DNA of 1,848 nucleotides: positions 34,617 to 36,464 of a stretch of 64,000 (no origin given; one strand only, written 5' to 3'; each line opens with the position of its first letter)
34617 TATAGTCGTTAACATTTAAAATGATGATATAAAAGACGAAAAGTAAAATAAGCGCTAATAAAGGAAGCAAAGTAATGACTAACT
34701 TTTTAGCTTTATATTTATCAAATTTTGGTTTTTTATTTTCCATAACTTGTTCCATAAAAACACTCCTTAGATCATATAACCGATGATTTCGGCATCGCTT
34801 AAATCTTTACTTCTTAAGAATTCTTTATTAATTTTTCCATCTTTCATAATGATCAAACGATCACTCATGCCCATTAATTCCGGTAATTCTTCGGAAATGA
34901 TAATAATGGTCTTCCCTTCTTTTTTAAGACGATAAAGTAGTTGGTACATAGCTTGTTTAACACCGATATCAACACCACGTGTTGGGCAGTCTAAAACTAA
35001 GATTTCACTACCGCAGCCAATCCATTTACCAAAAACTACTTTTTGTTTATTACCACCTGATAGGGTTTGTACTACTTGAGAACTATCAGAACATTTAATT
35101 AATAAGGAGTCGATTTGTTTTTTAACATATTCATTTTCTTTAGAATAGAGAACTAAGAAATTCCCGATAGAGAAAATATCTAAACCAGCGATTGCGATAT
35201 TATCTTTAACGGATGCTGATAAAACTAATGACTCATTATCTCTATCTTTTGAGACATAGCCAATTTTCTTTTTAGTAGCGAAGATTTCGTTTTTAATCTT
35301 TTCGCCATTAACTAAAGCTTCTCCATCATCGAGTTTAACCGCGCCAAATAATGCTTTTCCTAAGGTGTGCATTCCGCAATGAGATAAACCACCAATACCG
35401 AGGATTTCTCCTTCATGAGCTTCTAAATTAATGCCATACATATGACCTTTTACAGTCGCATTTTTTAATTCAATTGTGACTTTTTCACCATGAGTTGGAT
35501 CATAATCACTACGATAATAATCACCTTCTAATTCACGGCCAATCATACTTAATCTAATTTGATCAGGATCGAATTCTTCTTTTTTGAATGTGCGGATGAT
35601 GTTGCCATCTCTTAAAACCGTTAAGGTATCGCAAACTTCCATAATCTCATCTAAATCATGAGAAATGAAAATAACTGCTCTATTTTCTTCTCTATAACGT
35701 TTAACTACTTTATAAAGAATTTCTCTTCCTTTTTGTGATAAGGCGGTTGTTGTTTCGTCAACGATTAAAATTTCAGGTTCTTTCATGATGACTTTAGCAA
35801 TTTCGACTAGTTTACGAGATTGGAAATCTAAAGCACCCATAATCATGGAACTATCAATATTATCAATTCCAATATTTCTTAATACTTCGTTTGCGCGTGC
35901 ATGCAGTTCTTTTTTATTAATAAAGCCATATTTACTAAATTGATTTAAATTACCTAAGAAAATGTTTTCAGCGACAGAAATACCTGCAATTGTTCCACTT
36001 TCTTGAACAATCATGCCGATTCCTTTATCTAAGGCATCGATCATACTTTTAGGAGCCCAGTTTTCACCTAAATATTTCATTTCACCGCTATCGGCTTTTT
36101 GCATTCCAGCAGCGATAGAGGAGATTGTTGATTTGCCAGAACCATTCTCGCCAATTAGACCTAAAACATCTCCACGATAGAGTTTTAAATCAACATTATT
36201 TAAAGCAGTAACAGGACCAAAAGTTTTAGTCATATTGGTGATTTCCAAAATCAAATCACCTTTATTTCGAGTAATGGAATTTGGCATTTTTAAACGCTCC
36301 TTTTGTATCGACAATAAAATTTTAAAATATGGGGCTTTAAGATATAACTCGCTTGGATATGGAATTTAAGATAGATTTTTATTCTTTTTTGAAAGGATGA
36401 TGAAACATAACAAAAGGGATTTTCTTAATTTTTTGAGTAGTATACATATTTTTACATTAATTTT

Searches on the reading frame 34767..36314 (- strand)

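Call 8: search_protein_families(library=pfam, proteins=[window:34767-36314:-], max_evalue=0.001)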
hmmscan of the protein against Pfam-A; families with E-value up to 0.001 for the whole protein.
window:34767-36314:- (515 aa): 1 family
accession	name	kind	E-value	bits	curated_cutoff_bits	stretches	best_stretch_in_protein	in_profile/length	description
PF00005.33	ABC_tran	-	3.2e-40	138.4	25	2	38-189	1-136/137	ABC transporter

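Call 26: search_protein_families(library=ncbifam, proteins=[window:34767-36314:-], max_evalue=0.01)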
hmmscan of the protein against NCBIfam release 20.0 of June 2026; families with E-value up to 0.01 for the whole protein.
window:34767-36314:- (515 aa): 190 families (the best 25 are shown)
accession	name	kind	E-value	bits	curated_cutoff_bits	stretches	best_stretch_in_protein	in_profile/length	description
NF008442.0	PRK11288.1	equivalog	5.3e-119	397.8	689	1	22-503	7-485/504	L-arabinose ABC transporter ATP-binding protein AraG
NF008030.0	PRK10762.1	equivalog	5.1e-114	381.7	745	1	21-503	3-481/501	ribose ABC transporter ATP-binding protein RbsA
NF010069.0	PRK13549.1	equivalog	3.3e-113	378.8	699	1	21-508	4-495/513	xylose ABC transporter ATP-binding protein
NF040905.2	GguA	equivalog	2.4e-106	356.1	810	1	22-511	1-497/500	multiple monosaccharide ABC transporter ATP-binding protein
NF007253.0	PRK09700.1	equivalog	4.1e-102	342.4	772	1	23-514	6-506/510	D-allose ABC transporter ATP-binding protein AlsA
NF041861.1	YtfR_transport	equivalog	1.9e-100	336.7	850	1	22-511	1-487/492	galactofuranose ABC transporter, ATP-binding protein YtfR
TIGR02633.1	xylG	equivalog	4.7e-100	335.4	723.65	1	22-502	1-488/500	D-xylose ABC transporter ATP-binding protein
NF008215.0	PRK10982.1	equivalog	2.4e-93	313.4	828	1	12-511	3-499/506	galactose/methyl galactoside ABC transporter ATP-binding protein MglA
NF011967.0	PRK15439.1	equivalog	2.5e-85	286.8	586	1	17-506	6-491/510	autoinducer 2 ABC transporter ATP-binding protein LsrA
NF047930.1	ABC_ATP_B6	equivalog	1.5e-77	261.4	670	1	22-498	2-493/510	putative B6 ABC transporter ATP-binding protein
TIGR04520.1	ECF_ATPase_1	equivalog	4.8e-54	183.6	315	2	28-249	6-224/269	energy-coupling factor transporter ATPase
TIGR04521.1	ECF_ATPase_2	equivalog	5.8e-54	183.1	330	2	31-248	14-232/279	energy-coupling factor transporter ATPase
TIGR00968.1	3a0106s01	subfamily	2.1e-49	168.2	342.75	2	24-242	2-212/237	sulfate ABC transporter ATP-binding protein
TIGR01188.1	drrA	subfamily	4.3e-49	167.4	312.45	2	30-245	1-208/302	daunorubicin resistance ABC transporter, ATP-binding protein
NF043075.1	MMSYN1_0197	equivalog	2.2e-46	158.4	550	2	22-241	2-213/341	spermidine/putrescine ABC transporter ATP-binding protein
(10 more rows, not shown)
